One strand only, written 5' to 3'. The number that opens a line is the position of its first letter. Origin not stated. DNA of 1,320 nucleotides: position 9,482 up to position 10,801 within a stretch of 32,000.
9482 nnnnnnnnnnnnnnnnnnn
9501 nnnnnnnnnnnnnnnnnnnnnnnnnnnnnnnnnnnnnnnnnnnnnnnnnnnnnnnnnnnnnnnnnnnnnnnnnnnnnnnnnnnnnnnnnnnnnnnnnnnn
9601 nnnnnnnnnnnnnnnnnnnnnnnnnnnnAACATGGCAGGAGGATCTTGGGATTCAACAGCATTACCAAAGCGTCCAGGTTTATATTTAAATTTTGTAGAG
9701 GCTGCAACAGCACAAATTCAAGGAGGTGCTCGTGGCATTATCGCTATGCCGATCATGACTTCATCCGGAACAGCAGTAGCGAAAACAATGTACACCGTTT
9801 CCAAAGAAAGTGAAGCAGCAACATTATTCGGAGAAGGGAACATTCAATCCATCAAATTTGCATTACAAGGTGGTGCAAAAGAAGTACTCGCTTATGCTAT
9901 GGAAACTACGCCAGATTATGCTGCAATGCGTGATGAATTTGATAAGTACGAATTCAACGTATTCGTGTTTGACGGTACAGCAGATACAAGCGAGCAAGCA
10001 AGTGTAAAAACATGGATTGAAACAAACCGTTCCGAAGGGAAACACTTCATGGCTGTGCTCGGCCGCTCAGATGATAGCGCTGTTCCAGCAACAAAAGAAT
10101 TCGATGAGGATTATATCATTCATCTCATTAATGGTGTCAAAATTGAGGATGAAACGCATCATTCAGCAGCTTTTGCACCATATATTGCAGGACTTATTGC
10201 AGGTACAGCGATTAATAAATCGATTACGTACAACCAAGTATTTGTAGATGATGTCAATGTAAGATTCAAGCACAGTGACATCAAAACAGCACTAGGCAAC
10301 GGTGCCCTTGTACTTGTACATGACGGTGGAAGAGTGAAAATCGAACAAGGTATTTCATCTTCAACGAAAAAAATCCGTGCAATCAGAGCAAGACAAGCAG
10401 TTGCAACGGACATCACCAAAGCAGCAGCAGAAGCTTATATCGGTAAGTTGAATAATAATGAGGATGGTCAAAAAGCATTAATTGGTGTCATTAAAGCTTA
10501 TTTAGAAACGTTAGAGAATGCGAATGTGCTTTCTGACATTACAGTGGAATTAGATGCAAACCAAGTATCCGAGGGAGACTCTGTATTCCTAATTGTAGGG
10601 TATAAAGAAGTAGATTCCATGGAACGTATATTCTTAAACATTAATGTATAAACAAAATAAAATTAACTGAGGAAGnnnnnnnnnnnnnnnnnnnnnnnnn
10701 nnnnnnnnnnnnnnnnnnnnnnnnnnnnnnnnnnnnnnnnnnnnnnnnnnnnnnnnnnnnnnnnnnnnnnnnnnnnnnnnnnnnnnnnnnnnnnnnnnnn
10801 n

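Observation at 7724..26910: Head-less PBSX-type contractile tail cluster: candidate R-type tailocin in a Bacillaceae-like genome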

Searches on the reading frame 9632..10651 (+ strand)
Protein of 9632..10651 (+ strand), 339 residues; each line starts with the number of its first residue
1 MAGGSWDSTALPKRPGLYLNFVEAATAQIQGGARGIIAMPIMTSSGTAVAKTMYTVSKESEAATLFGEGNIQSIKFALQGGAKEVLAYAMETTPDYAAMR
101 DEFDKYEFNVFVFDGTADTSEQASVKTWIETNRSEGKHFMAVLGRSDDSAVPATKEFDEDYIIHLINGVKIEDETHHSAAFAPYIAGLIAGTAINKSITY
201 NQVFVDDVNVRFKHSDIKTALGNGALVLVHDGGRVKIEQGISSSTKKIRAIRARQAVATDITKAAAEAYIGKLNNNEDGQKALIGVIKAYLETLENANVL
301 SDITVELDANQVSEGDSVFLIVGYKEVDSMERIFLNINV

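Call 3: search_protein_families(library=pfam, proteins=[window:9632-10651:+], max_evalue=0.01)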
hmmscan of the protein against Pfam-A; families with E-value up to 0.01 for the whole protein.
window:9632-10651:+ (339 aa): 3 families
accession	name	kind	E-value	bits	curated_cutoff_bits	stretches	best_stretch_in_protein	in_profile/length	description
PF04984.19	Phage_sheath_1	-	1.4e-20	74.3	31.4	1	92-243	4-168/168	Phage tail sheath protein subtilisin-like domain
PF17482.7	Phage_sheath_1C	-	9e-16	58.2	26.9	1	243-339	4-103/104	Phage tail sheath C-terminal domain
PF22671.1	Gp18_domIII_N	-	0.0051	17.5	27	0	34-83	1-52/58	Tail sheath protein Gp18 domain III N-terminal region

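Call 9: find_encoding_contigs(protein=window:9632-10651:+, flank=10000, max_places=6)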
Protein window:9632-10651:+ (339 aa): no gene with exactly this product is on record in the collection.

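Call 10: search_dna_similar(query=window:9632-10651:+, collection=phages, mode=protein, max_rows=20)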
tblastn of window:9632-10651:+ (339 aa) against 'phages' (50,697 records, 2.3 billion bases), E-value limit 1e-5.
Records with a match: 87; places in all: 87; records where one place covers at least 80% of the query: 31.
Best place of each record, by identity: <60% 87.
By first word of the organism name: Clostridium 37; Lactobacillus 13; Clostridioides 11; Brevibacillus 10; Streptococcus 4; Bacillus 3; Bacteriophage 2; Sporosarcina 1; Lachnospiraceae 1; Terrisporobacter 1; and 4 more.
By host as written in the record: - 15; Clostridium difficile 13; Brevibacillus laterosporus 9; Lactobacillus helveticus 5; Clostridium tetani ATCC 453 4; Clostridium difficile strain CD105HE1 ribotype 076 4; Bacillus alcalophilus CGMCC 1.3604 3; Clostridioides difficile 3; and 25 more.
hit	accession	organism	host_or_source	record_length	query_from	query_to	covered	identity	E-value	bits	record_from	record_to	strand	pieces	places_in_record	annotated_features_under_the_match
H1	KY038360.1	Brevibacillus phage MRSA107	sputum specimen in the respiratory ...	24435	3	339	99%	57.8%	4e-118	380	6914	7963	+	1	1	record has no annotation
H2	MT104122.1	Sporosarcina phage Lietuvens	Sporosarcina aquimarina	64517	1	338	100%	48.3%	1e-98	325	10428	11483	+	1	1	tail sheath protein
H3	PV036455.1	Lachnospiraceae phage IMGVR 15430980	Lachnospiraceae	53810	15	339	96%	26.0%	8e-28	120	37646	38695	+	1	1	tail sheath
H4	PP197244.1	Terrisporobacter phage TPELB_ph1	Terrisporobacter petrolearius ELB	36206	15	339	96%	25.3%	6e-20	97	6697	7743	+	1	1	tail sheath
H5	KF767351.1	Lactobacillus phage phi jlb1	Lactobacillus gasseri ADH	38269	1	337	99%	24.3%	1e-8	62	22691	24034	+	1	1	jlb1_038: hypothetical protein | jlb1_037: hypothetical protein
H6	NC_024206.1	Lactobacillus phage phi jlb1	Lactobacillus gasseri ADH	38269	1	337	99%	24.3%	1e-8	62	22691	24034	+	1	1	jlb1_038: tail sheath | jlb1_037: hypothetical protein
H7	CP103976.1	Clostridioides phage HGP05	Clostridioides difficile HGP05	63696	15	339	96%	24.9%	2e-20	98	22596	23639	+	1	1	record has no annotation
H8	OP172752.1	Clostridium phage CB452P1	Clostridium butyricum BSC452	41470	15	339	96%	24.5%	1e-10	69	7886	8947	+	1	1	XkdK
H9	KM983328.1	Clostridium phage phiCT453B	Clostridium tetani ATCC 453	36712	15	331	94%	24.1%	2e-15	83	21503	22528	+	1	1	tail sheath protein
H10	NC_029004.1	Clostridium phage phiCT453B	Clostridium tetani ATCC 453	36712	15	331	94%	24.1%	2e-15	83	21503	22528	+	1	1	tail sheath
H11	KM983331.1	Clostridium phage phiCT19406B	Clostridium tetani ATCC 19406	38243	15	331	94%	24.1%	2e-15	83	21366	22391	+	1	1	xkdK-like tail sheath protein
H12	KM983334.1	Clostridium phage phiCTC2B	Clostridium tetani C2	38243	15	331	94%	24.1%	2e-15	83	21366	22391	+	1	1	xkdK-like tail sheath protein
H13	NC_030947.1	Clostridium phage phiCT19406B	Clostridium tetani ATCC 19406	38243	15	331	94%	24.1%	2e-15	83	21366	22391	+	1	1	tail sheath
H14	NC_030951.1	Clostridium phage phiCTC2B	Clostridium tetani C2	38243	15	331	94%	24.1%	2e-15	83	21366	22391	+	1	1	tail sheath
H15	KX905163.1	Clostridioides phage phiSemix9P1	Clostridioides difficile Semix9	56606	15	339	96%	23.4%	6e-18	91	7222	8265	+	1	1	XkdK-like tail sheath protein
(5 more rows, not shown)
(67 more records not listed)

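Call 13: find_homologous_proteins(query=window:9632-10651:+, max_evalue=1e-20)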
Query window:9632-10651:+ (339 aa): 577 proteins with E <= 1e-20 among 5719 candidates; the best 120 are listed.
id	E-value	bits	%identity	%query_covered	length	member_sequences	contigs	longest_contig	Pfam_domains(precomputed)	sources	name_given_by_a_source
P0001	1.7e-215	732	100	100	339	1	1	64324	PF04984.20,PF17482.8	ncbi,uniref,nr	ncbi:phage tail sheath subtilisin-like domain-containing protein [Longirhabdus pacifica]|uniref:phag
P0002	4.3e-145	501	68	100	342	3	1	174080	PF04984.20,PF17482.8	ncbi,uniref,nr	ncbi:phage tail sheath subtilisin-like domain-containing protein [Chengkuizengella axinellae]|uniref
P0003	9.3e-136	470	63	100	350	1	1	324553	PF04984.20,PF17482.8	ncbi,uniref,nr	ncbi:phage tail sheath subtilisin-like domain-containing protein [Longirhabdus pacifica]|uniref:phag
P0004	1.1e-129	450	65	99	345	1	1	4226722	PF04984.20,PF17482.8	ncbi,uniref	ncbi:phage tail sheath subtilisin-like domain-containing protein [Chengkuizengella sp. SCS-71B]|unir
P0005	2.6e-125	436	61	100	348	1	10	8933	PF04984.20,PF17482.8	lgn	-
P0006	1.8e-124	433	62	100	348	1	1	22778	PF04984.20,PF17482.8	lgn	-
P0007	2.5e-122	426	59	100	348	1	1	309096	PF04984.20,PF17482.8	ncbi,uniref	ncbi:phage tail sheath subtilisin-like domain-containing protein [Marinicrinis sediminis]|uniref:Pha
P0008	2.5e-122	426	59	100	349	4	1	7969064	PF04984.20,PF22671.2,PF17482.8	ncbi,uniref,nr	ncbi:Phage tail sheath protein [Paenibacillus konkukensis]|uniref:Phage tail sheath protein n=2 Tax=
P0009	2.8e-122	426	61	100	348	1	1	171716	PF04984.20,PF17482.8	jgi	jgi:hypothetical protein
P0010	4.1e-122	425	60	100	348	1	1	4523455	PF04984.20,PF17482.8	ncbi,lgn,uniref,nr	ncbi:phage tail sheath subtilisin-like domain-containing protein [Cytobacillus gottheilii]|uniref:Ph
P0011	2.3e-121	423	60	100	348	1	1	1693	PF04984.20,PF17482.8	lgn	-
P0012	2.4e-121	423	62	100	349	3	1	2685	PF04984.20,PF17482.8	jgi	jgi:Phage tail sheath protein subtilisin-like domain/Phage tail sheath C-terminal domain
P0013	3.4e-121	422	61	100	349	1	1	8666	PF04984.20,PF17482.8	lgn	-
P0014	4.0e-121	422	60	100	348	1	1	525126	PF04984.20,PF17482.8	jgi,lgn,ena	-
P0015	5.6e-121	422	61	99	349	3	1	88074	PF04984.20,PF17482.8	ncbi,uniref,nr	ncbi:phage tail sheath subtilisin-like domain-containing protein [Brevibacillus agri]|uniref:phage t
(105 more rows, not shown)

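Call 15: find_encoding_contigs(protein=P0001, flank=10000, max_places=3)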
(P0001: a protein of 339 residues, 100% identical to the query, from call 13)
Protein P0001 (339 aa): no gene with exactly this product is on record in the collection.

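Call 16: find_encoding_contigs(protein=P0003, flank=10000, max_places=3)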
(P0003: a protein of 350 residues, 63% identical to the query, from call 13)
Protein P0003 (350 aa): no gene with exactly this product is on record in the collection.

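Call 18: find_related_loci(query=A1, collection=genome_contigs, flank=10000)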
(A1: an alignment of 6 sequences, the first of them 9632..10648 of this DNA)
Query A1 (339 aa) in genome_contigs; peptide patterns used: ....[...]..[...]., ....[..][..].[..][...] (x = any residue, [..] = any of these).
79 stretches matched a pattern; 55 encode a relative of the query (tblastn E <= 1e-3); 55 distinct loci.
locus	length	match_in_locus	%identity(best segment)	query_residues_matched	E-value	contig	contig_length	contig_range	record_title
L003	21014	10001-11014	67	1-335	9e-155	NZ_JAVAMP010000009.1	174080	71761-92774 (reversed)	Chengkuizengella axinellae strain 2205SS18-9 9, whole genome shotgun sequence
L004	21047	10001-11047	60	1-339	4e-131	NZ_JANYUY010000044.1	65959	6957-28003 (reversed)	Paenibacillus doosanensis strain CAU 1055 Scaffold43_1, whole genome shotgun sequence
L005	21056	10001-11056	59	3-339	2e-130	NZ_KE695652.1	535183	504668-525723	Brevibacillus thermoruber 423 Scaffold5, whole genome shotgun sequence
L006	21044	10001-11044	59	1-339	3e-130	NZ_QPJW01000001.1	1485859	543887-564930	Fontibacillus phaseoli strain CECT 8333 Ga0244632_101, whole genome shotgun sequence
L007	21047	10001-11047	58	1-339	2e-128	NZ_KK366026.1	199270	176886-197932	Paenibacillus sp. UNC451MF BP97DRAFT_scaffold00013.13, whole genome shotgun sequence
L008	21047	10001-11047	58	1-339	3e-128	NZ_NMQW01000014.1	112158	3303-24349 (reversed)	Paenibacillus rigui strain JCM 16352 contig14, whole genome shotgun sequence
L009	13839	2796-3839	59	1-339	8e-128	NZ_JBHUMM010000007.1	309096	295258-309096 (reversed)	Marinicrinis sediminis strain KCTC 33676 velvet_auto_127_7, whole genome shotgun sequence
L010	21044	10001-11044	57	1-339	8e-125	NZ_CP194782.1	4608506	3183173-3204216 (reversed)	Paenibacillus sp. SN-8-1 chromosome, complete genome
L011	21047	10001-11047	58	1-339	1e-124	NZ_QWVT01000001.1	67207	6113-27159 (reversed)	Mesobacillus zeae strain JJ-247 zeae_103964_contig_1, whole genome shotgun sequence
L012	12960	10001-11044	57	1-339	5e-124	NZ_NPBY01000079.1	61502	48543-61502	Paenibacillus campinasensis strain 7537-G1 contig00079, whole genome shotgun sequence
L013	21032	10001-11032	58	4-339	1e-123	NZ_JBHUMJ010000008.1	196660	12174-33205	Paenibacillus shunpengii strain KCTC 33849 platanus_K_25_97_8, whole genome shotgun sequence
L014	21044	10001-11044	55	1-339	3e-123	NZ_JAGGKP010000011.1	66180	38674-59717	Paenibacillus sediminis strain DSM 23491 Ga0454126_11, whole genome shotgun sequence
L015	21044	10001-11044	57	1-339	5e-123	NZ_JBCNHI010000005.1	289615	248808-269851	Paenibacillus jamilae strain NRS-1303 NRS_1303_contig_0000005, whole genome shotgun sequence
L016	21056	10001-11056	56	3-339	3e-123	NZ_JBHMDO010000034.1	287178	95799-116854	Paenibacillus aurantiacus strain TISTR 2452 platanus_K_17_124_34, whole genome shotgun sequence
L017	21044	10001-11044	55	1-339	3e-123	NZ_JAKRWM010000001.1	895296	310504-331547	Cohnella mopanensis strain YIM B01951 contig1, whole genome shotgun sequence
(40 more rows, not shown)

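Call 43: search_protein_families(library=pfam, proteins=[L003:1457-3439:+, L003:3634-4794:+, L003:4886-5866:+, L003:5888-6610:+, L003:6708-7136:+, L003:7357-8172:+, L003:8235-9023:+, L016:9063-9479:+, L016:7433-8785:-, L016:4898-6184:+], max_evalue=0.001)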
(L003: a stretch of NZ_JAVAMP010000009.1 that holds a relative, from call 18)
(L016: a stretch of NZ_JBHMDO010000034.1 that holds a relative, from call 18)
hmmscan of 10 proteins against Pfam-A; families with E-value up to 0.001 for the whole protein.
L003:1457-3439:+ (660 aa): 8 families
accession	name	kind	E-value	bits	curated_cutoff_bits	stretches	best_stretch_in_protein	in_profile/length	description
PF09334.17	tRNA-synt_1g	-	1.3e-124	416.4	20.1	2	158-363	179-390/391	tRNA synthetases class I (M)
PF00133.28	tRNA-synt_1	-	8.8e-34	117.4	22.7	2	224-335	297-409/414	tRNA synthetases class I (I, L, M and V)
PF01588.26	tRNA_bind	-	8.7e-30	103.1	27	1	566-657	1-95/96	Putative tRNA binding domain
PF01406.26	tRNA-synt_1e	-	1.6e-15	57.7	27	1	7-123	11-132/301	tRNA synthetases class I (C) catalytic domain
PF19303.5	Anticodon_3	-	1.7e-11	44.7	23.5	1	380-522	5-144/152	Anticodon binding domain of methionyl tRNA ligase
PF08264.19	Anticodon_1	-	1.3e-07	32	25.1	1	391-527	6-130/148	Anticodon-binding domain of tRNA ligase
PF20541.3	DUF6756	-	0.00066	20.1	27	0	76-123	4-51/160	Family of unknown function (DUF6756)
PF01921.24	tRNA-synt_1f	-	0.00074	19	27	0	280-332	262-314/360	tRNA synthetases class I (K)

L003:3634-4794:+ (386 aa): 4 families
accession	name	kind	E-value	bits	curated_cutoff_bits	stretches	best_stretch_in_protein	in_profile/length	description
PF12832.13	MFS_1_like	-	3.7e-61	207.7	25.2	1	11-361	3-372/373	MFS_1 like family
PF07690.21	MFS_1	-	2.5e-26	92.9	33.4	2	16-340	5-343/347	Major Facilitator Superfamily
PF03825.22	Nuc_H_symport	-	3.3e-24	86.1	25.9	1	12-357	7-368/400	Nucleoside H+ symporter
PF01306.25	LacY_symp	-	6.7e-07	28.9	24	1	7-365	7-387/413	LacY proton/sugar symporter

L003:4886-5866:+ (326 aa): 1 family
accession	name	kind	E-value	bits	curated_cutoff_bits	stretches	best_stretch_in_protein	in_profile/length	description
PF01297.22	ZnuA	-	1.6e-85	287.2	29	1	48-324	1-263/263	Zinc-uptake complex component A periplasmic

L003:5888-6610:+ (240 aa): 1 family
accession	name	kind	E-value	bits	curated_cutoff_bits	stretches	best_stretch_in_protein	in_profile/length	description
PF02683.22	DsbD_TM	-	1.4e-09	38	27.1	1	10-219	5-215/219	Cytochrome C biogenesis protein transmembrane domain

L003:6708-7136:+ (142 aa): 3 families
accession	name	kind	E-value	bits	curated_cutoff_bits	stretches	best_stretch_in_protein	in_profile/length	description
PF01325.25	Fe_dep_repress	-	7.2e-24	84.2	26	1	2-60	2-60/60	Iron dependent repressor, N-terminal DNA binding domain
PF02742.21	Fe_dep_repr_C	-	4.6e-18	65.4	27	1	63-126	1-65/70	Iron dependent repressor, metal binding and dimerisation domain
PF01047.28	MarR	-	3.2e-05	24.2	24.6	1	16-51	11-46/59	MarR family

L003:7357-8172:+ (271 aa): 3 families
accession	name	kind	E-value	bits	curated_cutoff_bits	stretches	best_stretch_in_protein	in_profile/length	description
PF00561.26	Abhydrolase_1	-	1.3e-24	87.6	25.8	1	15-117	2-104/245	alpha/beta hydrolase fold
PF12697.13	Abhydrolase_6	-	2e-14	55.2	26.3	1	16-246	1-215/217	Alpha/beta hydrolase family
PF12146.15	Hydrolase_4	-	1.1e-07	31.9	27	1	14-235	5-232/239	Serine aminopeptidase, S33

L003:8235-9023:+ (262 aa): 1 family
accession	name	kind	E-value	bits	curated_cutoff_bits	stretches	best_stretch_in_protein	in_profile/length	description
PF04446.17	Thg1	-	3.5e-05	24.2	29.2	0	151-229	7-84/130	tRNAHis guanylyltransferase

L016:9063-9479:+ (138 aa): 0 families

L016:7433-8785:- (450 aa): 2 families
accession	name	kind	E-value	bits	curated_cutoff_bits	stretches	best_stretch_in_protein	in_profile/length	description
PF02195.25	ParB_N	-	6.2e-23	81.1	26.3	1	58-150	3-94/95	ParB N-terminal domain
PF17762.8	HTH_ParB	-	9.2e-08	32.6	22.6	1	155-255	3-96/102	ParB HTH domain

L016:4898-6184:+ (428 aa): 4 families
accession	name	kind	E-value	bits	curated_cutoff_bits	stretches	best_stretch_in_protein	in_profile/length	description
PF07690.21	MFS_1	-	6.3e-50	170.5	33.4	2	47-288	6-247/347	Major Facilitator Superfamily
PF00083.30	Sugar_tr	-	6.6e-34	118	22.3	1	70-423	44-443/452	Sugar (and other) transporter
PF06779.20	MFS_4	-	9.3e-09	35.5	26.3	1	59-413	15-361/364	Uncharacterised MFS-type transporter YbfB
PF12832.13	MFS_1_like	-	2.3e-06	27.3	25.2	1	67-391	29-364/373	MFS_1 like family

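Call 58: search_solved_structures(query=window:9632-10651:+, max_evalue=0.01)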
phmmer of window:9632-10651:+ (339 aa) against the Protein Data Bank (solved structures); distinct sequences matched with E-value up to 0.01: 6.
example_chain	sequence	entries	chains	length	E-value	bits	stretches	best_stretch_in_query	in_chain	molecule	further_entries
31eu_G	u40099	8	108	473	8.9e-28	100.6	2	75-333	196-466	gp55 - Tail sheath protein | Phage tail sheath protein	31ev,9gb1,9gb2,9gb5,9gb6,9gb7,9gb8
9g8s_g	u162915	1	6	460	2.8e-25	92.4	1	75-333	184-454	Tail sheath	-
8v3t_D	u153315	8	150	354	3.2e-23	85.6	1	15-310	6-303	Sheath (CD1363)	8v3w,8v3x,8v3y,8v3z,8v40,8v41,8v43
6gkw_A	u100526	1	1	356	3.7e-23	85.4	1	15-310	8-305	Putative phage XkdK-like protein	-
3hxl_A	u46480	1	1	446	7e-18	68.1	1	104-338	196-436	uncharacterized protein DSY3957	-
3lml_A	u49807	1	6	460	1.8e-08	37.1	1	2-67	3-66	Lin1278 protein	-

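Call 63: search_protein_families(library=pfam, proteins=[L016:19868-20311:+, L016:20301-20795:+, L016:18382-19875:+, L004:17765-18085:+, L004:18087-20327:+, L004:20453-20818:+, L003:18166-18642:+, L003:18672-20606:+, L004:6368-7519:-, L004:7767-8051:-], max_evalue=0.01)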
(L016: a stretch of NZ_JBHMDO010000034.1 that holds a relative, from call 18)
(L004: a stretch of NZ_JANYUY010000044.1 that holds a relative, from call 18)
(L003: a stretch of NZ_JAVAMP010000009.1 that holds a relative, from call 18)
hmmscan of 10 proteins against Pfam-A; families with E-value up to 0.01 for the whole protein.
L016:19868-20311:+ (147 aa): 3 families
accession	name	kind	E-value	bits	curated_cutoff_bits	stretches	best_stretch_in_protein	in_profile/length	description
PF02369.22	Big_1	-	4.2e-06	27.2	34.9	1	59-129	4-77/93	Bacterial Ig-like domain (group 1)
PF18565.7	Glyco_hydro2_C5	-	0.00015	22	32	1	59-104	3-47/103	Glycoside hydrolase family 2 C-terminal domain 5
PF09134.16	Invasin_D3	-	0.0014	19.6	33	1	59-126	7-76/98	Invasin, domain 3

L016:20301-20795:+ (164 aa): 0 families

L016:18382-19875:+ (497 aa): 0 families

L004:17765-18085:+ (106 aa): 0 families

L004:18087-20327:+ (746 aa): 5 families
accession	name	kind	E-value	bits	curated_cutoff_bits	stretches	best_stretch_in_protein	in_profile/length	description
PF13229.12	Beta_helix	-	1.7e-22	80.2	25.9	4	546-649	49-147/158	Right handed beta helix region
PF05048.19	NosD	-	1.1e-15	58.1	23.6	2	546-709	19-155/212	Periplasmic copper-binding protein (NosD)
PF12708.12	Pect-lyase_RHGA_epim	-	1.6e-08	35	27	1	22-95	2-72/213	Rhamnogalacturonase A/epimerase, pectate lyase-like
PF12218.14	End_N_terminal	-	0.00073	19.6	26.3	1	29-59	1-31/67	N terminal extension of bacteriophage endosialidase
PF24149.1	K1-lyase_Rider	-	0.0045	17.8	27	0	144-215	4-78/89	K1 capsule-specific polysaccharide lyase, Rider domain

L004:20453-20818:+ (121 aa): 0 families

L003:18166-18642:+ (158 aa): 1 family
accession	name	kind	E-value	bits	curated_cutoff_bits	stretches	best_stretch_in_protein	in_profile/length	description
PF10844.13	DUF2577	-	7.1e-20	71.6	22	1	38-157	13-96/96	Protein of unknown function (DUF2577)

L003:18672-20606:+ (644 aa): 0 families

L004:6368-7519:- (383 aa): 2 families
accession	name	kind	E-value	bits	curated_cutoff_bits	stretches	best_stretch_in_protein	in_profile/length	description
PF06968.18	BATS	-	2.6e-27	95.2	22.2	1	288-377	1-88/88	Biotin and Thiamin Synthesis associated domain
PF04055.27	Radical_SAM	-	7.8e-20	72.1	29.5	1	121-276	6-163/166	Radical SAM superfamily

L004:7767-8051:- (94 aa): 0 families
